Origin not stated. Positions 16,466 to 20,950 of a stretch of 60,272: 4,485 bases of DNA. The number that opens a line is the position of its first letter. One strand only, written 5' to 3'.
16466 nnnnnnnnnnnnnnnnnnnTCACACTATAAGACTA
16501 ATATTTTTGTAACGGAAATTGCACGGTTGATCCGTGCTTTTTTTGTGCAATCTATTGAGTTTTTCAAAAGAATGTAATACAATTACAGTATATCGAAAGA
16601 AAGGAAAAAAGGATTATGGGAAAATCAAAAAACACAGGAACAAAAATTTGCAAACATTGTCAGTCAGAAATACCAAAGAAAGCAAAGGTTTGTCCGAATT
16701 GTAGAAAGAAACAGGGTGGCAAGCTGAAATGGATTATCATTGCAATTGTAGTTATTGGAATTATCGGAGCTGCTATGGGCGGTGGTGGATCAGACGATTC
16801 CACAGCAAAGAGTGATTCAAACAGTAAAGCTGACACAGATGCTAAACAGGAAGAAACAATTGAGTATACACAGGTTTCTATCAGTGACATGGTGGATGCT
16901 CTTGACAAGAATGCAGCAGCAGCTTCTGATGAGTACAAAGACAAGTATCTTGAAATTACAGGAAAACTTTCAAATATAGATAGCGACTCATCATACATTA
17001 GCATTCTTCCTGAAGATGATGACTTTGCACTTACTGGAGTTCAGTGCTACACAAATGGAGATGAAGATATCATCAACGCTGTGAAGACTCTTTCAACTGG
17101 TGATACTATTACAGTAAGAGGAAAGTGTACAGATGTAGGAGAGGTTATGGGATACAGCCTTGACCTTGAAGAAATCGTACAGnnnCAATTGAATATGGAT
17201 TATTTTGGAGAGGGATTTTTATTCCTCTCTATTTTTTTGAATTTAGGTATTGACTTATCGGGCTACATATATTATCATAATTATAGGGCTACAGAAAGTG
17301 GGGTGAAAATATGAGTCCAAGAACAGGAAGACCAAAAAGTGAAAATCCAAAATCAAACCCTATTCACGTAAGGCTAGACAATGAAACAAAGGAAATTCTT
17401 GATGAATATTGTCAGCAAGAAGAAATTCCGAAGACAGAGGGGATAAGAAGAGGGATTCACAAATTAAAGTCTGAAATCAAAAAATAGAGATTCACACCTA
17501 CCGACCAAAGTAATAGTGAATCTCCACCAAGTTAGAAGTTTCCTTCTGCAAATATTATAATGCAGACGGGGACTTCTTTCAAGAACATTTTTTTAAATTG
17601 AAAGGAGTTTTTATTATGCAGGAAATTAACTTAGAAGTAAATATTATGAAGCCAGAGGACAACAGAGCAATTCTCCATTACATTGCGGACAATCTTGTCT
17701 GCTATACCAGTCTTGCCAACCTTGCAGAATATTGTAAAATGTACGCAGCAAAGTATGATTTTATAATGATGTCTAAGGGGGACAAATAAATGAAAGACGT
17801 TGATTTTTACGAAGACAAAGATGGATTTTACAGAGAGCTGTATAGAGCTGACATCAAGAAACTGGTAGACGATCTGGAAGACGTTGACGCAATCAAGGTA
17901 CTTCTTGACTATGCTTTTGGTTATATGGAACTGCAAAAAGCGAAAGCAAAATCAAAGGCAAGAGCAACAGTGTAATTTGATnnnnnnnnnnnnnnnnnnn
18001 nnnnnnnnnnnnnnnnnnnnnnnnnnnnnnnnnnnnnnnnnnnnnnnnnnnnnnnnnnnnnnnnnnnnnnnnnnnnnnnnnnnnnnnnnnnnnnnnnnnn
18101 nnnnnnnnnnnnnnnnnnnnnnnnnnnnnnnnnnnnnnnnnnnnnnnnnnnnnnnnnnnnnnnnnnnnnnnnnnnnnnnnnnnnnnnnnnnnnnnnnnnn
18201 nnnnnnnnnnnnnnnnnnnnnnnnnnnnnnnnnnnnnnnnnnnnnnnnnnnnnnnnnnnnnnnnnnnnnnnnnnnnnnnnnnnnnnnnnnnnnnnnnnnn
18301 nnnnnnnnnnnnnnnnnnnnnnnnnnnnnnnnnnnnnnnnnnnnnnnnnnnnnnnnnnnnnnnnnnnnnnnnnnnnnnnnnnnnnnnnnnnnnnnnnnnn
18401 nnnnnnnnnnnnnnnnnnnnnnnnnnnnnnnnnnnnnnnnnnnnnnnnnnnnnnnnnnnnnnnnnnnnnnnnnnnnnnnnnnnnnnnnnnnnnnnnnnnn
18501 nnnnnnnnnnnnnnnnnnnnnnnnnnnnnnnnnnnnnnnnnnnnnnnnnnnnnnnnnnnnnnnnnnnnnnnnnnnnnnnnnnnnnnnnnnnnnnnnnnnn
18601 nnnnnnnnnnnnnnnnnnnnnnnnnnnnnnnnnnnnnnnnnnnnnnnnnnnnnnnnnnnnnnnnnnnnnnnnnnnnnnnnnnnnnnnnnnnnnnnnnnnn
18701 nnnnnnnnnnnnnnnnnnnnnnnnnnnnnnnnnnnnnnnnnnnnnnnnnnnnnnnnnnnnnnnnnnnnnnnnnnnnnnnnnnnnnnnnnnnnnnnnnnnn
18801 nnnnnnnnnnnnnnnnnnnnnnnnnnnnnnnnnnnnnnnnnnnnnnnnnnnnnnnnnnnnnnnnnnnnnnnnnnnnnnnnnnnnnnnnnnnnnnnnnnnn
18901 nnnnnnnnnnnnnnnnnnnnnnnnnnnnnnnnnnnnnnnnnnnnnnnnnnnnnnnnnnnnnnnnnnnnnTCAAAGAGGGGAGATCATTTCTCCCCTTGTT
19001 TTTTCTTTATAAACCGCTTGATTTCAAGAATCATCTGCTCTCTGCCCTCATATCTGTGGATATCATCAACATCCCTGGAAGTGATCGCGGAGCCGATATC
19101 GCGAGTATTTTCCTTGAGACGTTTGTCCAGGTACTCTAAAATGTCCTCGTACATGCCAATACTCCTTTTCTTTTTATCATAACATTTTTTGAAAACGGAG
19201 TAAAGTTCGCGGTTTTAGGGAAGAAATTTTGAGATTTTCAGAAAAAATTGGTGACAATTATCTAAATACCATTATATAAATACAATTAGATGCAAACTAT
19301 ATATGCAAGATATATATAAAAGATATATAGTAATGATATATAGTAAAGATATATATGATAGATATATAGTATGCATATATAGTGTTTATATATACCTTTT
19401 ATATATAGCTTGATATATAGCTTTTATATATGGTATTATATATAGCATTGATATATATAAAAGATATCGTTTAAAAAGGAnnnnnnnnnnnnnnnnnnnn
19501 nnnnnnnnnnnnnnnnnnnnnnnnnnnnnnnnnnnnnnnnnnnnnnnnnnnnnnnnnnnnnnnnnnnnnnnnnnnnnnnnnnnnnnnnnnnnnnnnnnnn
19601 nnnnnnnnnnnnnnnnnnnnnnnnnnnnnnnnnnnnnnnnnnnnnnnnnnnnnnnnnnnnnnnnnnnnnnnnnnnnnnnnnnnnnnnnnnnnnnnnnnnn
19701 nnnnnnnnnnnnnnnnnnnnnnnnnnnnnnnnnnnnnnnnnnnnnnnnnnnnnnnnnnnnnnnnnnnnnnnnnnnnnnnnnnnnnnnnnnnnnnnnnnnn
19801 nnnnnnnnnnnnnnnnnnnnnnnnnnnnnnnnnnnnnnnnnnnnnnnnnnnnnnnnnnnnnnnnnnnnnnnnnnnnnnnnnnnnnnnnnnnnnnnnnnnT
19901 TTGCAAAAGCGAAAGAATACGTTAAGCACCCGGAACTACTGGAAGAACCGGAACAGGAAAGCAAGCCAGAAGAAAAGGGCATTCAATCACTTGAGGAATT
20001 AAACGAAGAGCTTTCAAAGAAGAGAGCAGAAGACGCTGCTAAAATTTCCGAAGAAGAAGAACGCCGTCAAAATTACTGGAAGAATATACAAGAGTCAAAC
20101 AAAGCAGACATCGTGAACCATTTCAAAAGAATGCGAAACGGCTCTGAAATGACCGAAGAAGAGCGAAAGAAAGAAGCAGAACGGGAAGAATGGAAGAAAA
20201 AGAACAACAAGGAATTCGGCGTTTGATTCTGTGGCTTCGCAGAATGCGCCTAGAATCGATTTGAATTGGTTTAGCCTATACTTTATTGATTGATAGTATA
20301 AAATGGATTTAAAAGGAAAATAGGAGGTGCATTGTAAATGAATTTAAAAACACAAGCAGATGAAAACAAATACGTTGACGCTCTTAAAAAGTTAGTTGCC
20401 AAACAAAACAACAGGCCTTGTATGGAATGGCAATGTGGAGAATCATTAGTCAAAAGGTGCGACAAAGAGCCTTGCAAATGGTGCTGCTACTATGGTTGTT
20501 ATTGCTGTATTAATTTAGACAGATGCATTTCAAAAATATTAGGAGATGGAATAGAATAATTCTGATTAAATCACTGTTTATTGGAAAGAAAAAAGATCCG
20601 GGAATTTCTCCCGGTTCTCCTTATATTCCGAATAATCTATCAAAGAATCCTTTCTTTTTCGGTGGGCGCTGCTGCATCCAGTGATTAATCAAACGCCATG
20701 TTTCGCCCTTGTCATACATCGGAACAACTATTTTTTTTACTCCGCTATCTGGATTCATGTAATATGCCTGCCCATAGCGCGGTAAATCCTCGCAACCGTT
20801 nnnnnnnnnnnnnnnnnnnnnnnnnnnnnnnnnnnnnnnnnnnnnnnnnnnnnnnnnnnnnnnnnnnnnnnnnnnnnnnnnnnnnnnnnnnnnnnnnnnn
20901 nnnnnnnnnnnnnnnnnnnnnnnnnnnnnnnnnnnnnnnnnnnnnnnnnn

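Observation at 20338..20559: Cysteine-rich 73-aa peptide with leader-like N-terminus (candidate toxin, bacteriocin or RiPP-like product)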

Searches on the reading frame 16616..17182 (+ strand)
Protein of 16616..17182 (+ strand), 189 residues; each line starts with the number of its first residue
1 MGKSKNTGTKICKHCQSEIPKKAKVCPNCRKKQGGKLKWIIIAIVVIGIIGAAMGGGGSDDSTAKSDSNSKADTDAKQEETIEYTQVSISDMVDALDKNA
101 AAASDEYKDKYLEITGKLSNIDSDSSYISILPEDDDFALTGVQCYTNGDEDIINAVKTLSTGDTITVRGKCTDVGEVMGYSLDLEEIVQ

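Call 9: search_protein_families(library=phrogs, proteins=[window:16616-17182:+], max_evalue=0.01)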
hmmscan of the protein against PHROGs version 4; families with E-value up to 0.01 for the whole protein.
window:16616-17182:+ (189 aa): 8 families
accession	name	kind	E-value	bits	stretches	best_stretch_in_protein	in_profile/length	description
phrog_8545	-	moron, auxiliary metabolic gene and host takeover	4.6e-18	66.6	1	37-179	18-167/177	superinfection exclusion Sie-like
phrog_14275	-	unknown function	1e-10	42.6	1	12-84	6-91/178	-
phrog_9170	-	unknown function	2.6e-06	28.3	1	36-176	3-144/159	-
phrog_4980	-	moron, auxiliary metabolic gene and host takeover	1.9e-05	25.7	1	31-109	15-97/181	superinfection exclusion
phrog_806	-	unknown function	2.8e-05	25.2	1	37-166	6-152/187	-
phrog_13160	-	unknown function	0.00063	20.8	1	21-86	6-69/139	-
phrog_13333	-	unknown function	0.0012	19.5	1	75-180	50-154/248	-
phrog_38187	-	unknown function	0.004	18.2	1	10-50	4-43/144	-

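Call 20: search_protein_families(library=pfam, proteins=[window:16616-17182:+], max_evalue=0.01)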
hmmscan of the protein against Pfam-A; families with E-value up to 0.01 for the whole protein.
window:16616-17182:+ (189 aa): 3 families
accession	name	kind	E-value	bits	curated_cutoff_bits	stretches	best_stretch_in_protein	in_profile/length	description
PF12869.13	tRNA_anti-like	-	2.6e-17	63.2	23.5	1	39-174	10-135/146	tRNA_anti-like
PF12773.13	DZR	-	0.00068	20.2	27.3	1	12-32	1-21/45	Double zinc ribbon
PF13240.11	Zn_Ribbon_1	-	0.0013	18.9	25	1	12-29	2-19/23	zinc-ribbon domain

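Call 76: search_protein_families(library=padloc, proteins=[window:16616-17182:+], max_evalue=0.01)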
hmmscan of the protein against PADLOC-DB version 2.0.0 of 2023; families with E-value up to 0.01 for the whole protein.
window:16616-17182:+ (189 aa): 1 family
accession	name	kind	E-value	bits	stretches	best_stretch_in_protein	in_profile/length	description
PDLC03862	LmuB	-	0.00096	15.6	1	8-158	329-449/643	-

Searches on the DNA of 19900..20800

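Call 58: search_rna_families(source=window, start=19900, end=20800, threshold=evalue, max_evalue=1)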
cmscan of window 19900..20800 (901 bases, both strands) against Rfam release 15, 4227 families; matches with E-value up to 1: 4.
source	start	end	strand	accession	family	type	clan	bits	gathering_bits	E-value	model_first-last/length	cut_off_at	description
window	20516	20625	+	RF02449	ncr1015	Gene; sRNA;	-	26.4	60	0.24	1-121/121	no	Bacillus sRNA ncr1015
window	20590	20654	-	RF03097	RAGATH-21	Gene; sRNA;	-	21.2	70.3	0.42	1-76/76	no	RAGATH-21 RNA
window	20565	20639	+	RF02621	BSnc120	Gene; sRNA;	-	18.1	114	0.49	1-88/88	no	Brucella sRNA 120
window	20510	20612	+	RF00638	MIR159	Gene; miRNA;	-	16.7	74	0.43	1-196/196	no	MIR159 microRNA precursor family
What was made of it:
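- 20227..20337 (+): Conserved 111-nt intergenic leader upstream of the gene, purpose unknown. It contains a 14-nt direct repeat that duplicates the start of the gene (20301-20314 and 20336-20349). No Rfam hit in this stretch (call 58).
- Tried and rejected: Rfam gave only sub-threshold hits, all in or after the 3' end of the ORF and none in the leader (call 58).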
